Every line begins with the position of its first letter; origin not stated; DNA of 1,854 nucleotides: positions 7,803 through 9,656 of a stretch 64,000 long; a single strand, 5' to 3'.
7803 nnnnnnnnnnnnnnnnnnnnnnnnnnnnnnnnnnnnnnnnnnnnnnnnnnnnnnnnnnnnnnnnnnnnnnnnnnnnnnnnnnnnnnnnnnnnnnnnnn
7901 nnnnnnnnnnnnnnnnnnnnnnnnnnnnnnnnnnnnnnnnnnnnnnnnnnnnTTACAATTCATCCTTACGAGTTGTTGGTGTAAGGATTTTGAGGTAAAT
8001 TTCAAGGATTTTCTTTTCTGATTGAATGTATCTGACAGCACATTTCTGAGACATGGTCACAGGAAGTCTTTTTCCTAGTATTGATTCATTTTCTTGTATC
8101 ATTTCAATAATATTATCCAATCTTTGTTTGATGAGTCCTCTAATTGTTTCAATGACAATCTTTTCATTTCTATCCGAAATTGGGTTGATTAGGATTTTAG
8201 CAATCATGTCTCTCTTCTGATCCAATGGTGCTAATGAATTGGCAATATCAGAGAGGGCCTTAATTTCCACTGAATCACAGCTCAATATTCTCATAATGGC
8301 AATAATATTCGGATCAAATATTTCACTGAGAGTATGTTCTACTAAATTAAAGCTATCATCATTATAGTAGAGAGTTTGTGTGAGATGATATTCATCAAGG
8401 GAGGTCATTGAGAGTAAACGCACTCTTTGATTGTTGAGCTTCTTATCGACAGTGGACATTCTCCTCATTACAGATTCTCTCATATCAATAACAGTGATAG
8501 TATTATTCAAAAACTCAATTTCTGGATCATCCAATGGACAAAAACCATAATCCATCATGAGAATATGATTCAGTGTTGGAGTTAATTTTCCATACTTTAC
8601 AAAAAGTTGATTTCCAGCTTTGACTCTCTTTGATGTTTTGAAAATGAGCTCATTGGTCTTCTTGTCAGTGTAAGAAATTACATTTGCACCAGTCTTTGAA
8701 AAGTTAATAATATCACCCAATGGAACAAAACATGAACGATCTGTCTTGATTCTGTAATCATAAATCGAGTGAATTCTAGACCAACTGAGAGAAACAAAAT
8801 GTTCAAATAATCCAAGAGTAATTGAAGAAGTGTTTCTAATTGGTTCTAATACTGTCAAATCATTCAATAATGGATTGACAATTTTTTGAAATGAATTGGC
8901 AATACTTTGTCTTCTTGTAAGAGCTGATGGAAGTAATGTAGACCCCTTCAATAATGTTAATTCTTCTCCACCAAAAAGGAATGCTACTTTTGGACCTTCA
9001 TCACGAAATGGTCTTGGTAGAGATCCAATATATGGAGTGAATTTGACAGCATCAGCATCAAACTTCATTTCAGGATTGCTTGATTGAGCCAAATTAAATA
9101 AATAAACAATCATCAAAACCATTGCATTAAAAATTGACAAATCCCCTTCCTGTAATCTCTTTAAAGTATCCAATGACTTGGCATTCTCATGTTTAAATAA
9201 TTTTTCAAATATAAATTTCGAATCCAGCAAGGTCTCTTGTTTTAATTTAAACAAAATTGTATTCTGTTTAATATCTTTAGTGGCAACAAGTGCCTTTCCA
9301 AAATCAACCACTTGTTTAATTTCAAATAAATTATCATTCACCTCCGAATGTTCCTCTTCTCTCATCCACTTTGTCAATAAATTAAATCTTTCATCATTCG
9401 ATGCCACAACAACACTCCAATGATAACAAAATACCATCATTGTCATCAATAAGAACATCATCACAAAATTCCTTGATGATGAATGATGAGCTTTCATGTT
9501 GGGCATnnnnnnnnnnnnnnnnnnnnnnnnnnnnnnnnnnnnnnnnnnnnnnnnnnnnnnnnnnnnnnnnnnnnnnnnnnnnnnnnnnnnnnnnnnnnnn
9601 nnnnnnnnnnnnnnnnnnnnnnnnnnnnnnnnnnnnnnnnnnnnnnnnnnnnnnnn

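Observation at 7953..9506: SET-domain (LSMT/SETD6-like) protein with a signal peptide and C-terminal KDEL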

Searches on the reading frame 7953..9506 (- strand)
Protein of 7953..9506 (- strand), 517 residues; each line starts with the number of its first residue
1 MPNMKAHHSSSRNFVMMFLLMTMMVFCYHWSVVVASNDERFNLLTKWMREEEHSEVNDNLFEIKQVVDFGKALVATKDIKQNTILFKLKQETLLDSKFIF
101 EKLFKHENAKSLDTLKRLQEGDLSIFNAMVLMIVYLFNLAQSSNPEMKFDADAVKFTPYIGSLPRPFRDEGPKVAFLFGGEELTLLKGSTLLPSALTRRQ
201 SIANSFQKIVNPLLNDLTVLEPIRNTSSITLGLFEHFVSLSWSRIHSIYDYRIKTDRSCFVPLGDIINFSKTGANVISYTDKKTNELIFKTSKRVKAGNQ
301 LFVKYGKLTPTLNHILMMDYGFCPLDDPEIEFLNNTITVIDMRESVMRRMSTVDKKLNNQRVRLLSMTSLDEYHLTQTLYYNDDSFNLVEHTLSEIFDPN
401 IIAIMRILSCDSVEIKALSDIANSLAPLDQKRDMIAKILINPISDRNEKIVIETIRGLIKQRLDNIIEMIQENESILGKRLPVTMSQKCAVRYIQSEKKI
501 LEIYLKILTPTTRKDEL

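Call 4: search_protein_families(library=pfam, proteins=[window:7953-9506:-], max_evalue=1)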
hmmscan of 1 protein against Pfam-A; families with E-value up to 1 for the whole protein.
window:7953-9506:- (517 aa): 2 families
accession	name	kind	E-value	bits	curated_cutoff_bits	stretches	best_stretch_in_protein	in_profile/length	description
PF09273.16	Rubis-subs-bind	-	1.3e-07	32.8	21.6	1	359-501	8-128/128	Rubisco LSMT substrate-binding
PF00856.33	SET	-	4.3e-07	30.8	22.4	1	70-306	1-105/105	SET domain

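Call 5: search_solved_structures(query=window:7956-9506:-, max_evalue=1, show_alignments=2)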
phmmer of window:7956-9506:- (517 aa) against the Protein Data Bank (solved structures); distinct sequences matched with E-value up to 1: 6.
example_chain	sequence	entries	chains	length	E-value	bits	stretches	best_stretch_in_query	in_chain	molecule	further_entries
5d8x_A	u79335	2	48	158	0.49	12.2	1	406-468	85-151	Ferroxidase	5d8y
5d8r_A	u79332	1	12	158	0.51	12.1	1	406-468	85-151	Ferroxidase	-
5d8q_A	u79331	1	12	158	0.55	12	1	406-468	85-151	Ferroxidase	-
3is7_A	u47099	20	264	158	0.56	12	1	406-468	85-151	Bacterioferritin | Ferroxidase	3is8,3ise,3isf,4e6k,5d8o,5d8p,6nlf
4tod_A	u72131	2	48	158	0.57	12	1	406-468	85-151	Bacterioferritin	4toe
5d8s_A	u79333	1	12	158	0.61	11.9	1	406-468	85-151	Ferroxidase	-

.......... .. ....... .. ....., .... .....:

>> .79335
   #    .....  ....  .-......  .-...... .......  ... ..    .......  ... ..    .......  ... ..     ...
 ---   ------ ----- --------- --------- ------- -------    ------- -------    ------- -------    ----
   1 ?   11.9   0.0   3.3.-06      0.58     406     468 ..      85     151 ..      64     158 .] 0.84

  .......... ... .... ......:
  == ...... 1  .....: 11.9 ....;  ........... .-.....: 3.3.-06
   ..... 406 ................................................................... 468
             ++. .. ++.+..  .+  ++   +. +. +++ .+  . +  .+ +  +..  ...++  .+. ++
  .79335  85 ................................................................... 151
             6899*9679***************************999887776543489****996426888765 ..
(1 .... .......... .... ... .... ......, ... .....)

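Call 6: find_homologous_proteins(query=window:7956-9506:-, max_evalue=0.001)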
Query window:7956-9506:- (517 aa): 4 proteins with E <= 0.001 among 8000 candidates.
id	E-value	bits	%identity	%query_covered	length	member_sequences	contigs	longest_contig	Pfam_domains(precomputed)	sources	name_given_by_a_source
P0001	2.7e-295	997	90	97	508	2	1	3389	PF09273.17,PF00856.34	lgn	-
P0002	1.8e-88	315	51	62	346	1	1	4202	-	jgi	-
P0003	5.9e-46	175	34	77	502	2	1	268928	PF00856.34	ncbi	ncbi:hypothetical protein ABK040_012419 [Willaertia magna]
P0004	5.0e-41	159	30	89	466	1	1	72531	PF09273.17,PF00856.34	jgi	jgi:hypothetical protein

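Call 10: find_encoding_contigs(protein=P0001, flank=5000, max_places=4)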
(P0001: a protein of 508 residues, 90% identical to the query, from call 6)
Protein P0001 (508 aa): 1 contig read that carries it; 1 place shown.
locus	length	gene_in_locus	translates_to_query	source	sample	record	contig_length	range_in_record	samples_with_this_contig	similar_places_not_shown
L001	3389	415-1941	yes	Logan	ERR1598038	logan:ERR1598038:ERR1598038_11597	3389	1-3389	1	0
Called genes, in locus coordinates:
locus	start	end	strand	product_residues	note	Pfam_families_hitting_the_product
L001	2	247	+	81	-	?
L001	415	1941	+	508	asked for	PF00856:SET (weak), PF09273:Rubis-subs-bind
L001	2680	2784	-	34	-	-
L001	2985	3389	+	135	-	?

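Call 16: find_encoding_contigs(protein=window:7956-9506:-, flank=3000, max_places=4)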
Protein window:7956-9506:- (517 aa): no gene with exactly this product is on record in the collection.

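Call 17: find_encoding_contigs(protein=P0002, flank=5000, max_places=4)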
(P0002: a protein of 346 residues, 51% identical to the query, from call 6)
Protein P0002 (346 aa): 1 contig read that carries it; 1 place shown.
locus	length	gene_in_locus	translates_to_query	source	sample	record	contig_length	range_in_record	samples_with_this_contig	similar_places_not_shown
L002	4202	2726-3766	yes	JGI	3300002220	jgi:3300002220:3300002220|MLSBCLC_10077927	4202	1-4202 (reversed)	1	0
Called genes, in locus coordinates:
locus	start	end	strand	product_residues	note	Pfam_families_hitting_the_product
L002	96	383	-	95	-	PF03647:Tmemb_14, PF04020:Phage_holin_4_2 (weak)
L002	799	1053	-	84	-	PF00036:EF-hand_1 (weak), PF13833:EF-hand_8 (faint), PF23564:EF-hand_FSTL1 (faint), PF13499:EF-hand_7, PF00036:EF-hand_1, PF13202:EF-hand_5, PF13405:EF-hand_6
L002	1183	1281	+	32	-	-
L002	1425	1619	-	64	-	PF00036:EF-hand_1 (weak), PF13405:EF-hand_6 (weak), PF13202:EF-hand_5 (faint)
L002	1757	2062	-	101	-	-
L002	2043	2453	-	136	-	PF03357:Snf7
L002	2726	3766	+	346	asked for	-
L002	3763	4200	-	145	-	?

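Call 25: search_protein_representatives(alignment_id=A1)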
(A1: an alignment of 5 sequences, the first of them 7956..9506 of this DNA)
Query: 5 sequences, 484 profile positions. Proteins with E-value up to 0.001 (for the whole library): 844; up to 1e-10: 79; up to 1e-30: 5. The best 150 are listed.
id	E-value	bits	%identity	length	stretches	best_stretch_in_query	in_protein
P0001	2.4e-243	824.8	-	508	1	2-484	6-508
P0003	5.5e-191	652.1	-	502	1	15-476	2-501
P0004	1.2e-187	641.1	-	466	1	1-475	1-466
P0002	6.7e-149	513.3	-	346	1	150-484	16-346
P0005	2.4e-59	218.0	-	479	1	2-476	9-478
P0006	4.3e-26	108.3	-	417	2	16-304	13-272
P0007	6.8e-23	97.8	-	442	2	23-301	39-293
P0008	7.8e-22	94.3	-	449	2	15-300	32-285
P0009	1.1e-20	90.5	-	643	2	15-305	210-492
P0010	1.5e-20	90.1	-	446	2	14-297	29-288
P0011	8.4e-20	87.6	-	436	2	42-291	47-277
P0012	3.8e-18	82.1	-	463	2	13-291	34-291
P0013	4.2e-18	82.0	-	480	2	122-297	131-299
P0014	9.3e-18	80.9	-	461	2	118-294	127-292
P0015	9.7e-18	80.8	-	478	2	6-291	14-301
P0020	2.8e-16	76.0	-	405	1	122-476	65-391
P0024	7.9e-16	74.5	-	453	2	17-296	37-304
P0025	9.7e-16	74.2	-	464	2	92-304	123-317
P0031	2.3e-14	69.7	-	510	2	32-291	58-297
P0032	7.1e-14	68.1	-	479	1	120-296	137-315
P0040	4.9e-13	65.3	-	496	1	122-292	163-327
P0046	1.1e-12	64.1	-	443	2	118-295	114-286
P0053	4.4e-12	62.2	-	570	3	198-296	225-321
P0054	4.4e-12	62.2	-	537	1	10-297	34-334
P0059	7.1e-12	61.5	-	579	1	123-476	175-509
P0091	2.7e-10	56.3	-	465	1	35-299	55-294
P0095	3.6e-10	55.9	-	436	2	114-295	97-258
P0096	3.6e-10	55.8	-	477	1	124-298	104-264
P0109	1.4e-09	53.8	-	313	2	143-301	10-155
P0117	2.3e-09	53.2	-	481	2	125-298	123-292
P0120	2.6e-09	53.0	-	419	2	125-301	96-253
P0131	5.0e-09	52.1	-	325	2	186-296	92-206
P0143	6.4e-09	51.7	-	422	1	125-294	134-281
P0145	6.9e-09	51.6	-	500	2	122-294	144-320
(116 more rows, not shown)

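Call 27: predict_structure(alignment_id=A1)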
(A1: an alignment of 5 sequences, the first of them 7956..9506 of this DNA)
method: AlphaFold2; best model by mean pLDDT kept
length: 517 residues; sequences in the alignment: 5
mean_pLDDT: 74.7   pTM: 0.67
mean pLDDT of the five models: 74.7, 69.4, 63.4, 60.2, 58.8
residues with pLDDT >= 90: 81; 70-90: 257; 50-70: 128; < 50: 51
segments of 3 or more residues with pLDDT < 50: 1-9, 24-37, 170-172, 307-316, 319-321, 512-517
pLDDT, mean of each block of 10 residues (from residue 1): 42 57 39 43 69 73 64 84 85 74 83 89 83 83 69 63 61 66 74 80 91 88 78 84 64 67 60 74 79 89 58 46 65 80 87 82 90 86 68 88 93 91 87 85 90 93 86 63 66 87 88 41
secondary structure, 60 per line:
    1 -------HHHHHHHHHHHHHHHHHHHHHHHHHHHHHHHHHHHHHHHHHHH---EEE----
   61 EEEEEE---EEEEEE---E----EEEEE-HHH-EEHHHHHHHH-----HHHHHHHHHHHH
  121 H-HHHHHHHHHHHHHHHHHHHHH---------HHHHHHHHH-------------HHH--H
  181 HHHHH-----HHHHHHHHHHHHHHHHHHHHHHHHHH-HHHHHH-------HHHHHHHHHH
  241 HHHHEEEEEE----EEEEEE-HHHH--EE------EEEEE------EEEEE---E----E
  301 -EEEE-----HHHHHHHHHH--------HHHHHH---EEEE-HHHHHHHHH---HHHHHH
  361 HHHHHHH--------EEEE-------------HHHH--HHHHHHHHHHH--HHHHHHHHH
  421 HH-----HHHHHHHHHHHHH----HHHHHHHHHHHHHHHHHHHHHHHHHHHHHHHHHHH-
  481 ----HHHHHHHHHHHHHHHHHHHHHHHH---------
elements in order: H8-50 E54-56 E61-66 E70-75 E84-88 H96-103 H109-121 H123-143 H153-161 H180-185 H191-216 H218-223 H231-244 E245-250 E255-260 H262-265 E276-280 E287-291 E302-305 H311-320 H329-334 E338-341 H343-351 H355-367 E376-379 H393-396 H399-409 H412-422 H428-440 H445-479 H485-508

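Call 32: fold_search(model_id=the predicted structure, library=pdb)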
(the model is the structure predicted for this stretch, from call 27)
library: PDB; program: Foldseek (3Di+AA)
matches with E <= 10: 605; with E <= 0.001: 76
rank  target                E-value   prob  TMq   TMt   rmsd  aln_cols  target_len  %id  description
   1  6mbk_A                1.5e-16  1.00  0.53  0.56   6.7       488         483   18  SETD3, a Histidine Methyltransferase, in Complex with an Actin Peptide and SAH, First P212121 Crystal Form (released 2018-12-19)
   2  3smt                  1.9e-16  1.00  0.57  0.62   5.9       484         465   17  Crystal structure of human SET domain-containing protein3 (released 2011-07-20)
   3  1ozv_B                2.1e-16  1.00  0.60  0.69   4.9       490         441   18  Crystal structure of the SET domain of LSMT bound to Lysine and AdoHcy (released 2003-07-01)
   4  1mlv_B                2.2e-16  1.00  0.60  0.70   4.9       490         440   19  Structure and Catalytic Mechanism of a SET Domain Protein Methyltransferase (released 2002-10-30)
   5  6mbj_B                2.2e-16  1.00  0.54  0.58   6.4       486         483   18  SETD3, a Histidine Methyltransferase, in Complex with an Actin Peptide and SAH, P21 Crystal Form (released 2018-12-19)
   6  6ox5_A                2.6e-16  1.00  0.54  0.56   6.6       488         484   18  A SETD3 Mutant (N255A) in Complex with an Actin Peptide with His73 Replaced with Lysine (released 2019-08-21)
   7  6ict_C                2.7e-16  1.00  0.55  0.58   6.3       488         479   17  Structure of SETD3 bound to SAH and methylated actin (released 2019-02-27)
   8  6v62_A                3.0e-16  1.00  0.53  0.56   6.6       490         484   18  SETD3 double mutant (N255F/W273A) in Complex with an Actin Peptide with His73 Replaced with Lysine (released 2020-01-15)
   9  1p0y_C                3.1e-16  1.00  0.59  0.68   5.2       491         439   18  Crystal structure of the SET domain of LSMT bound to MeLysine and AdoHcy (released 2003-07-01)
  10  6ox4_A                3.3e-16  1.00  0.55  0.58   6.1       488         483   18  A SETD3 Mutant (N255A) in Complex with an Actin Peptide (released 2019-08-21)
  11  7lms_A                4.6e-16  1.00  0.56  0.60   6.1       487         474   17  Structure of human SetD3 methyl-transferase in complex with 2A protease from Coxsackievirus B3 (released 2022-08-10)
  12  6mbj_A                5.0e-16  1.00  0.55  0.58   6.4       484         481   18  SETD3, a Histidine Methyltransferase, in Complex with an Actin Peptide and SAH, P21 Crystal Form (released 2018-12-19)
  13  6ox1_B                5.0e-16  1.00  0.54  0.57   6.5       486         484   18  SETD3 in Complex with an Actin Peptide with Target Histidine Partially Methylated (released 2019-08-21)
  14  6ict_A                5.3e-16  1.00  0.56  0.60   6.1       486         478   18  Structure of SETD3 bound to SAH and methylated actin (released 2019-02-27)
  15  7w28_A                7.1e-16  1.00  0.56  0.60   6.1       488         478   17  Crystal Structure of SETD3-SAH in complex with betaA-4PyrAla73 peptide (released 2022-10-05)
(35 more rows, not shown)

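Call 33: list_cluster_members(proteins=[P0005, P0008, P0010, P0011, P0015, P0024, P0053, P0054, P0091, P0096])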
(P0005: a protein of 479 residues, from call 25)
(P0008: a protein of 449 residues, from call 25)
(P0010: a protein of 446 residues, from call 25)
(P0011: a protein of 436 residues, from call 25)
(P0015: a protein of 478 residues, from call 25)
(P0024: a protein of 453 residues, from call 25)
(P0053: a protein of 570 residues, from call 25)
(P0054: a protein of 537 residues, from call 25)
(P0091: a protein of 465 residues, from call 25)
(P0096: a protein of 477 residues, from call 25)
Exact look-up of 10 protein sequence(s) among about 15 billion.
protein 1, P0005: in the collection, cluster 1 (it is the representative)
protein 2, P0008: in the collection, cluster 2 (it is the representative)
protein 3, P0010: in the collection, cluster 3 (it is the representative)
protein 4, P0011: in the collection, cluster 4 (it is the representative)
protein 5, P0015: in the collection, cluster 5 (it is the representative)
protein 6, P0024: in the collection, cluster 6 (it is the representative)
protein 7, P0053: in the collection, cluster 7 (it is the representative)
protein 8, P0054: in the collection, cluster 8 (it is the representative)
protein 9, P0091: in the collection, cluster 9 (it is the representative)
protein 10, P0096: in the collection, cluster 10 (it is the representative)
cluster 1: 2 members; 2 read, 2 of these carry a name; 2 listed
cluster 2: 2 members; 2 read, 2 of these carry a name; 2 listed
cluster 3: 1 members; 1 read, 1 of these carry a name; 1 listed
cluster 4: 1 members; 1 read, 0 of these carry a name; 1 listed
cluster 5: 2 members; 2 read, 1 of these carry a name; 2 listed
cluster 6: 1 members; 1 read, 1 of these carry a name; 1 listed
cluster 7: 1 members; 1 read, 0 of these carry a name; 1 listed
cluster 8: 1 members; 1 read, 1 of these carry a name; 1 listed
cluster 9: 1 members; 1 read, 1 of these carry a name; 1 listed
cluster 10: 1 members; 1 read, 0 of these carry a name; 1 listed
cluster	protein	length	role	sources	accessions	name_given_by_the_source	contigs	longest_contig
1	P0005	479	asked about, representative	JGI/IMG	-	hypothetical protein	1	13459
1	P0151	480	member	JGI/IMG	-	hypothetical protein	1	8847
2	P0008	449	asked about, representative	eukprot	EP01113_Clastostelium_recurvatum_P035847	TRINITY_DN5038_c0_g1_i3.p1 TRINITY_DN5038_c0_g1~~TRINITY_DN5038_c0_g1_i3.p1 ORF ...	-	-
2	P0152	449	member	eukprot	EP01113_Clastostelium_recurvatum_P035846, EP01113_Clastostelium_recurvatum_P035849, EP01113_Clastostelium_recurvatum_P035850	TRINITY_DN5038_c0_g1_i2.p1 TRINITY_DN5038_c0_g1~~TRINITY_DN5038_c0_g1_i2.p1 ORF ...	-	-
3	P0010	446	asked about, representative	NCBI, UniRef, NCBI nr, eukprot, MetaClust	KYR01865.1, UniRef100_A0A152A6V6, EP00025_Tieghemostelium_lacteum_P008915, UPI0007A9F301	hypothetical protein DLAC_01885 [Tieghemostelium lacteum] | SET domain-containing protein n=1 Tax=Tieghemostelium lacteum TaxID=361077 ... | KYR01865.1 hypothetical protein DLAC_01885 [Tieghemostelium lacteum]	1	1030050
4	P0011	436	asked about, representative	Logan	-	-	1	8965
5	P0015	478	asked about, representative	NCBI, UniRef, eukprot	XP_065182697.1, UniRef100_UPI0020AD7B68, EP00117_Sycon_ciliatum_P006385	actin-histidine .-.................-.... [Sycon ciliatum] | actin-histidine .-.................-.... n=1 Tax=Sycon ciliatum TaxID=27933 ... | scpid54307/ scgid9943/ Histone-lysine N-methyltransferase setd3; SET domain-containing ...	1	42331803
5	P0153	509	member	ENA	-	-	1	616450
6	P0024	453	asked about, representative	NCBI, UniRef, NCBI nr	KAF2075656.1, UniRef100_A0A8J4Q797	hypothetical protein CYY_003029 [Polysphondylium violaceum] | SET domain-containing protein n=1 Tax=Polysphondylium violaceum TaxID=133409 ...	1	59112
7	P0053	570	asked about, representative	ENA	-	-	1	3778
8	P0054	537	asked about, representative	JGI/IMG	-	hypothetical protein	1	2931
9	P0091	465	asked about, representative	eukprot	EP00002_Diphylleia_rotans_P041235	TRINITY_DN9988_c0_g1_i1.p1 TRINITY_DN9988_c0_g1~~TRINITY_DN9988_c0_g1_i1.p1 ORF ...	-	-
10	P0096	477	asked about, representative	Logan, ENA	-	-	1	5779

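Call 36: list_cluster_members(proteins=[P0001, P0002, P0003, P0004, P0095, P0109, P0117, P0120, P0131, P0007])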
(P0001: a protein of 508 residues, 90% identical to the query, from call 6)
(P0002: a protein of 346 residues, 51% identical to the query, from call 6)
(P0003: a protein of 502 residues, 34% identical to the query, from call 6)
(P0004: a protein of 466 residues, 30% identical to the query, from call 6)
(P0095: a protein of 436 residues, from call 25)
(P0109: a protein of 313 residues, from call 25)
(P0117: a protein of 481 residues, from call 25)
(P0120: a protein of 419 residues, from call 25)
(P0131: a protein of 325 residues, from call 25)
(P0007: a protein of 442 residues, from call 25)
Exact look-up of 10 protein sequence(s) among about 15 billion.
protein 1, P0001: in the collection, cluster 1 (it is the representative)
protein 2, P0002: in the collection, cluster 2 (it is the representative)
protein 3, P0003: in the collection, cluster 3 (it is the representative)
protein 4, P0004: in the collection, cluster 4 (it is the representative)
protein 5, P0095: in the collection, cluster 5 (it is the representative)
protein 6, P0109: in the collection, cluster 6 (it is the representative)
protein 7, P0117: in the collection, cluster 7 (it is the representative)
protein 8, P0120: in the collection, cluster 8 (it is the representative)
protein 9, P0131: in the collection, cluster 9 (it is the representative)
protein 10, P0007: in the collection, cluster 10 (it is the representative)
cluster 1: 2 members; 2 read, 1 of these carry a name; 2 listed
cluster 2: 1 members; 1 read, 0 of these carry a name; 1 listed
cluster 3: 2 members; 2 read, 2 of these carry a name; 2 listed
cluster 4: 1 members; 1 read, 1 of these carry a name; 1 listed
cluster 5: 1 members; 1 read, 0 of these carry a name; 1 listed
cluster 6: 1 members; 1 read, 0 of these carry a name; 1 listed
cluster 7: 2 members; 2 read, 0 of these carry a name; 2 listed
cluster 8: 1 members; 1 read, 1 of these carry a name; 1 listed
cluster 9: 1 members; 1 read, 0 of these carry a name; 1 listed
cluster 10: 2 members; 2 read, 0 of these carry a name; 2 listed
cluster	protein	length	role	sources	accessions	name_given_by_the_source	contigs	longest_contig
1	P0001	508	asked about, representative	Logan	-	-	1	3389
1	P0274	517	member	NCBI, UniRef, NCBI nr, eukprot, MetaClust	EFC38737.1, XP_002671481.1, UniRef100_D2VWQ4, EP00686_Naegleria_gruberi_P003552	predicted protein [Naegleria gruberi] | Predicted protein n=1 Tax=Naegleria gruberi TaxID=5762 RepID=D2VWQ4_NAEGR | uncharacterized protein NAEGRDRAFT_73465 [Naegleria gruberi]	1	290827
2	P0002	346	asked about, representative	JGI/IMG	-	-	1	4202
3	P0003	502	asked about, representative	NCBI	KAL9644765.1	hypothetical protein ABK040_012419 [Willaertia magna]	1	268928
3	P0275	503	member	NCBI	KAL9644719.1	hypothetical protein ABK040_012373 [Willaertia magna]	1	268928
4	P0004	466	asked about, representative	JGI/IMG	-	hypothetical protein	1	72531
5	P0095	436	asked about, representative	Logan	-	-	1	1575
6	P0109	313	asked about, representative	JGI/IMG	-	-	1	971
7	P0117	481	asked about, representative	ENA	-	-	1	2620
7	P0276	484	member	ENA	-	-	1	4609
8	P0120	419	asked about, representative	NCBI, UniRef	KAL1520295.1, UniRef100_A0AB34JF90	hypothetical protein AB1Y20_021887 [Prymnesium parvum] | SET domain-containing protein n=1 Tax=Prymnesium parvum TaxID=97485 RepID=A0AB34JF90_PRYPA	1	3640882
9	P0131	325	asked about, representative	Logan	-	-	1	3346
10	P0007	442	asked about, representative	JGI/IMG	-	-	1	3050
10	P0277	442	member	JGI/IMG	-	-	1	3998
